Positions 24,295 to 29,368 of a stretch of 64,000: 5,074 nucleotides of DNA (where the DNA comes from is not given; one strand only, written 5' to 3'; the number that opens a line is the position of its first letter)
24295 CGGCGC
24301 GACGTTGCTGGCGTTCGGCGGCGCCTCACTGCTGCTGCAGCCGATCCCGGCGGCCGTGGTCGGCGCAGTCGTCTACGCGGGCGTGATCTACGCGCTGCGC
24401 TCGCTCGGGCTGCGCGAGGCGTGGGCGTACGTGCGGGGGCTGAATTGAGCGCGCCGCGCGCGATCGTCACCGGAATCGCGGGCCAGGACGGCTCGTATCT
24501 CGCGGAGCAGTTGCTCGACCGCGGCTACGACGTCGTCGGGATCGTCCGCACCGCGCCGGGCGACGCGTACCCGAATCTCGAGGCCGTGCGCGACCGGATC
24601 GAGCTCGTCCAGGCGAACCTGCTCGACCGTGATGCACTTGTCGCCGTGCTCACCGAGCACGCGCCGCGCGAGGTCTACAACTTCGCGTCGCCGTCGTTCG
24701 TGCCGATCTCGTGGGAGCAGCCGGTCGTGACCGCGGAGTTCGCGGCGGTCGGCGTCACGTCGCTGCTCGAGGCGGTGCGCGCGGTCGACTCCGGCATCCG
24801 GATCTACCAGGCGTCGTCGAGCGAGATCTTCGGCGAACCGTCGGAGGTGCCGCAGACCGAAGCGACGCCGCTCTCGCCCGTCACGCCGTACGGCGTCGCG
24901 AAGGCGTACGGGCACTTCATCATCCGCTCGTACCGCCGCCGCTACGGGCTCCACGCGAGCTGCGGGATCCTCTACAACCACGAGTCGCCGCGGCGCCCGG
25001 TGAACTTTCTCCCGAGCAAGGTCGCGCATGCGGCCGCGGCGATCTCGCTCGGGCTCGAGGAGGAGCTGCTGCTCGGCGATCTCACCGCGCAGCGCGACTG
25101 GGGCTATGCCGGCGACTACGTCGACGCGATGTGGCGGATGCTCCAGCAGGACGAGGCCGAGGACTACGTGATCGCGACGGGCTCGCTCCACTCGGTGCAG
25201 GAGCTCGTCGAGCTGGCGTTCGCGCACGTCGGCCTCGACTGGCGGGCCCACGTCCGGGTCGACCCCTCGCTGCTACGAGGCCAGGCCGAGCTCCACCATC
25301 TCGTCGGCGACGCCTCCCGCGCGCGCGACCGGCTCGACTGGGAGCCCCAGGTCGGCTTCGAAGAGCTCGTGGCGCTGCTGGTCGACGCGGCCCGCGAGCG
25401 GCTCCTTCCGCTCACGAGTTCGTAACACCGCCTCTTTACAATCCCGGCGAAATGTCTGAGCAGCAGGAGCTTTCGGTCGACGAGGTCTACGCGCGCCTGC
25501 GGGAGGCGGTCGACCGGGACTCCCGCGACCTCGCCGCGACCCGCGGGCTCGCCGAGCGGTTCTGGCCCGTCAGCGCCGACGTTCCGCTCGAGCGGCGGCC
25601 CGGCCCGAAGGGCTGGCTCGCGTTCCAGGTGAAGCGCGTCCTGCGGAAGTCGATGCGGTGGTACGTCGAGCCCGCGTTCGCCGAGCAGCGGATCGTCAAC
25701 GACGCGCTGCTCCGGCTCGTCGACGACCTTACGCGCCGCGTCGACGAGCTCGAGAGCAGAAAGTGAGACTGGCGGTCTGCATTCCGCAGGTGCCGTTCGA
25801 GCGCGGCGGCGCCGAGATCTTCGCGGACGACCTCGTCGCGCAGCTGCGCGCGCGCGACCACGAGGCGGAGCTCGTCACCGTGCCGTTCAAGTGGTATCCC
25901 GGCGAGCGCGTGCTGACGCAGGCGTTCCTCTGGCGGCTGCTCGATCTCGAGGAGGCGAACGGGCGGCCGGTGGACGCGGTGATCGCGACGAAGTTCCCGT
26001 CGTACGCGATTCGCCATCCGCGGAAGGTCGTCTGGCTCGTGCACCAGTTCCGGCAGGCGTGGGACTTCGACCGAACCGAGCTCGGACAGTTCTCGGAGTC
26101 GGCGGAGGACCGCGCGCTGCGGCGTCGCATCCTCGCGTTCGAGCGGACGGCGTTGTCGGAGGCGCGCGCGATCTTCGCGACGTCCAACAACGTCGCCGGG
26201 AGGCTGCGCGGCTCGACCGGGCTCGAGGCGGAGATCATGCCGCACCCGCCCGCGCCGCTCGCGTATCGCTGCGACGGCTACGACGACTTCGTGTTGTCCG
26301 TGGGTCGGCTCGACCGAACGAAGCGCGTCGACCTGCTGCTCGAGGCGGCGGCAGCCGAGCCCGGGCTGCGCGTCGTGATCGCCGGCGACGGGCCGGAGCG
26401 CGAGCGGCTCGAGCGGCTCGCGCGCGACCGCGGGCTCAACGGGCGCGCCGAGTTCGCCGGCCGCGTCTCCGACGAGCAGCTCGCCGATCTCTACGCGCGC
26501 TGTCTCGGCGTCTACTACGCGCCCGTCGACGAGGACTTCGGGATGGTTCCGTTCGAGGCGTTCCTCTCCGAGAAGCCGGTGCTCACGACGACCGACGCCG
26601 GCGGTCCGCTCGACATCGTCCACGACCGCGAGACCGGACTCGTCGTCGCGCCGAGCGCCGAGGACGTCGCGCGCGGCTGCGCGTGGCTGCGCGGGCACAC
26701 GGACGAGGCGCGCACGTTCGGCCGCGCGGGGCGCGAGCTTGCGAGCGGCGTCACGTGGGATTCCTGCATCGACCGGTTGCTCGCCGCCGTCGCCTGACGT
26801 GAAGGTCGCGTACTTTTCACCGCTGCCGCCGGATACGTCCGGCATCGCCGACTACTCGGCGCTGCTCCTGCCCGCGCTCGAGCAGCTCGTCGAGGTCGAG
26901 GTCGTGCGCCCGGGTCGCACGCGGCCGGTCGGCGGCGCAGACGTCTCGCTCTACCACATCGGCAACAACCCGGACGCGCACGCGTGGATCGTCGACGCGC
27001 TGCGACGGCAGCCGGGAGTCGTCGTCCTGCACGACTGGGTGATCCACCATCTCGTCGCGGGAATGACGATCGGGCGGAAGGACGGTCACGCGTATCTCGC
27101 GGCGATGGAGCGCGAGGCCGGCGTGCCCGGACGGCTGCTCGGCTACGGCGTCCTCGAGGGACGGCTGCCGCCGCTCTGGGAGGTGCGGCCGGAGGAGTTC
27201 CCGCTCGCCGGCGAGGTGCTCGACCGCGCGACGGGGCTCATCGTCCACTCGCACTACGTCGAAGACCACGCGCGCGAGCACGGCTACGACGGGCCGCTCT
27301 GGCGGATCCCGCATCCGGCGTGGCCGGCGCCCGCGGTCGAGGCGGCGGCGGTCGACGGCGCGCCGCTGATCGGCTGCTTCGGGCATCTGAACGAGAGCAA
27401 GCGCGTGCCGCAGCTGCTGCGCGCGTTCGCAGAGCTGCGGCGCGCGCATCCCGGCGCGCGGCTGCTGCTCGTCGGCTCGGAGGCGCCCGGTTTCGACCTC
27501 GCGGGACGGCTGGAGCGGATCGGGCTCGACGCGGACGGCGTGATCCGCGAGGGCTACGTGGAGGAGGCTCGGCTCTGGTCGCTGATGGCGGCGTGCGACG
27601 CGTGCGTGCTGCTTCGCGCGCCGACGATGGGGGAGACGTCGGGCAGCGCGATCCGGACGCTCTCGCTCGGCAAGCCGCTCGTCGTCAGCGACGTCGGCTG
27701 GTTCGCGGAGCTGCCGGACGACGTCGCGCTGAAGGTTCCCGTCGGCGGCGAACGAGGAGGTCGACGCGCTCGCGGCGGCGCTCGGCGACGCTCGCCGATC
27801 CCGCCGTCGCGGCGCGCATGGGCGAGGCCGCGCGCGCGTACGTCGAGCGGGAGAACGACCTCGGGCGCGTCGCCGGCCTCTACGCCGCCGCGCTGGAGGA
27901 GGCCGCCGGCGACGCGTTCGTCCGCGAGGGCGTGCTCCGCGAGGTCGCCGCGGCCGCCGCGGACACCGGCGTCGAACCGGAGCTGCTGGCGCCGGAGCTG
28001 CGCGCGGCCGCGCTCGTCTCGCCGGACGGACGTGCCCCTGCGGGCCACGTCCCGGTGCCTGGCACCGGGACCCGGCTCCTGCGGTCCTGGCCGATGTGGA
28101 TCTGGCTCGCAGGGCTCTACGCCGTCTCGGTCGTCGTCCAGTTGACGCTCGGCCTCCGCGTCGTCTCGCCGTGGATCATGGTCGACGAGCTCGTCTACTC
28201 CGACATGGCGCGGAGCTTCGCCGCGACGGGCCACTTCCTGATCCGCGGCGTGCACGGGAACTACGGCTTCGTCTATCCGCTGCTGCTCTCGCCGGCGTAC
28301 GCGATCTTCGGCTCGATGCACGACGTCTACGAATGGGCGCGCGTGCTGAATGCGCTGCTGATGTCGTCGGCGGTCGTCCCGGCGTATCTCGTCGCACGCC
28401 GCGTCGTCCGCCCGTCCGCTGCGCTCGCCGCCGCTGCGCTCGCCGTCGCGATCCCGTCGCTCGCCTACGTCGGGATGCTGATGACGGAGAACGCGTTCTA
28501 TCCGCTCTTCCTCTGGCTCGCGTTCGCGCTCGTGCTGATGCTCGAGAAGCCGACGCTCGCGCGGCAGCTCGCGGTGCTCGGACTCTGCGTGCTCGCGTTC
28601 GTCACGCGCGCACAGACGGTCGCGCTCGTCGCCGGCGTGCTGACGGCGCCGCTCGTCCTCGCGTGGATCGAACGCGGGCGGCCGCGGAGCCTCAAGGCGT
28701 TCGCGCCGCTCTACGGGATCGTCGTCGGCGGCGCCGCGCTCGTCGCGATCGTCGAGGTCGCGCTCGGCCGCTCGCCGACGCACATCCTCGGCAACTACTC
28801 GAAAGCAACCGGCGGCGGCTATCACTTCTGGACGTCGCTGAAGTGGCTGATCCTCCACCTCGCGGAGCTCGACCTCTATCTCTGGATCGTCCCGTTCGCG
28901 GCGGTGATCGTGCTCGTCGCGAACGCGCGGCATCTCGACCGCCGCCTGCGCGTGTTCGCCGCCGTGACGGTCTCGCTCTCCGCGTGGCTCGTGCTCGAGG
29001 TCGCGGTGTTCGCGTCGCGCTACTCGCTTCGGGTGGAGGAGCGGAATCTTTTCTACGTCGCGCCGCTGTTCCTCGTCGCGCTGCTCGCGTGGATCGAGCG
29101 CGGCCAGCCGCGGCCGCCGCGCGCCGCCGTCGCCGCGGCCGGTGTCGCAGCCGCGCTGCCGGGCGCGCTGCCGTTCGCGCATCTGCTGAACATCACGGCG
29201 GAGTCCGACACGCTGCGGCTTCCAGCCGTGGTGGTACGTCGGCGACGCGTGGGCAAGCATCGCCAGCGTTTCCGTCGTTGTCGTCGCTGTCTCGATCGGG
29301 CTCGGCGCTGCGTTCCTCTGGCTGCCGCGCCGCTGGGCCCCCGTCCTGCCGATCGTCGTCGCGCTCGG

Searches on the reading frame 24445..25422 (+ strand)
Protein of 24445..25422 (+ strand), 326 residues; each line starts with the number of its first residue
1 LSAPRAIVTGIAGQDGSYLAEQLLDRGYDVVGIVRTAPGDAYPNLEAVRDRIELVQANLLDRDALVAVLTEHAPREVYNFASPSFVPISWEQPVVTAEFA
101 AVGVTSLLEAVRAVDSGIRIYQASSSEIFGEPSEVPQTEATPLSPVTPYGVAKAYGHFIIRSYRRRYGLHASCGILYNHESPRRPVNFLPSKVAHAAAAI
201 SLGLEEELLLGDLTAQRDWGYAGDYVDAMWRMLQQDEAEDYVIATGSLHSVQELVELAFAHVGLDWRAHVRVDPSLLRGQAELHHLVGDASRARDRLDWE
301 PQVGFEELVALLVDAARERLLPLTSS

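Call 70: search_protein_families(library=ncbifam, max_evalue=1e-10, proteins=[window:24445-25422:+])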
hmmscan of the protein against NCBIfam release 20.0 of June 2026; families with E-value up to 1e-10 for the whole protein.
seq(326 aa): 8 families
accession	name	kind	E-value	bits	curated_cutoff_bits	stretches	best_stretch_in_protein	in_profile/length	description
TIGR01472.1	gmd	equivalog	6.4e-97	324.8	415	1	6-315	3-337/342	GDP-mannose 4,6-dehydratase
TIGR01181.1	dTDP_gluc_dehyt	equivalog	2.8e-30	105.5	365.1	1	6-312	2-307/321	dTDP-glucose 4,6-dehydratase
TIGR04180.1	EDH_00030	hypoth_equivalog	3.9e-26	91.8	475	1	7-303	2-296/297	NAD-dependent 4,6-dehydratase LegB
TIGR01179.1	galE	equivalog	3.2e-23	82.1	262.3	1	7-166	3-162/332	UDP-glucose 4-epimerase GalE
NF007582.0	PRK10217.1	equivalog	7.8e-17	61.4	698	1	6-244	4-252/355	dTDP-glucose 4,6-dehydratase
TIGR02622.1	CDP_4_6_dhtase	equivalog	7.5e-16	58.2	278.45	1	5-167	6-172/352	CDP-glucose 4,6-dehydratase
NF007490.0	PRK10084.1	subfamily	8.5e-12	44.7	649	1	7-245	4-260/361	dTDP-glucose 4,6-dehydratase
NF007956.0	PRK10675.1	subfamily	5.1e-11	42.3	394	0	6-159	3-159/338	UDP-glucose 4-epimerase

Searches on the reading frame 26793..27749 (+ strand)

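Call 37: search_protein_families(library=pfam, max_evalue=0.001, proteins=[window:26793-27749:+])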
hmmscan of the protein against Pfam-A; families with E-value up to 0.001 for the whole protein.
window:26793-27749:+ (319 aa): 2 families
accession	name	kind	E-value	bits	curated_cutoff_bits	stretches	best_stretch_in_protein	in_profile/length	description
PF13692.12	Glyco_trans_1_4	-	6.3e-12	46.4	27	1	191-308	2-115/142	Glycosyl transferases group 1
PF00534.26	Glycos_transf_1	-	2.9e-08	33.9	26.4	1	188-307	13-130/172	Glycosyl transferases group 1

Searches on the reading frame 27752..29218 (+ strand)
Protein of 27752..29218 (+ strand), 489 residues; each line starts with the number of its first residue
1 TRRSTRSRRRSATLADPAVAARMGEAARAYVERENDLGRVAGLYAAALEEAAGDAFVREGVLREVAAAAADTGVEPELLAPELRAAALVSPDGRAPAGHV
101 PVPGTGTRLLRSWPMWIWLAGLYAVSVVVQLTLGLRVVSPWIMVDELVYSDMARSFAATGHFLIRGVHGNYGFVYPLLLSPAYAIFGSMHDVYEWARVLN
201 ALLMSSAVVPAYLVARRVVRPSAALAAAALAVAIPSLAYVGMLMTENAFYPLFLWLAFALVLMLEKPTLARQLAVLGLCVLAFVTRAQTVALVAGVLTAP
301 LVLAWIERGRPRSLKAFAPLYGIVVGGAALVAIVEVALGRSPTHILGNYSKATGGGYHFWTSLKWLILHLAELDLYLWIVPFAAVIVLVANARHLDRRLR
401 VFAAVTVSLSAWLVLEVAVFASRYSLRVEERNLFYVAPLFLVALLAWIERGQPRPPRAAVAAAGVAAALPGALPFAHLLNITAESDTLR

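Call 37: search_protein_families(library=pfam, max_evalue=0.001, proteins=[window:27752-29218:+])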
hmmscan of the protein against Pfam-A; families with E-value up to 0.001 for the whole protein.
window:27752-29218:+ (489 aa): 1 family
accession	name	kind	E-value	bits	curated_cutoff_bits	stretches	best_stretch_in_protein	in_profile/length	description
PF13231.12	PMT_2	-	2.5e-06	28.3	26.1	1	174-330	5-154/160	Dolichyl-phosphate-mannose-protein mannosyltransferase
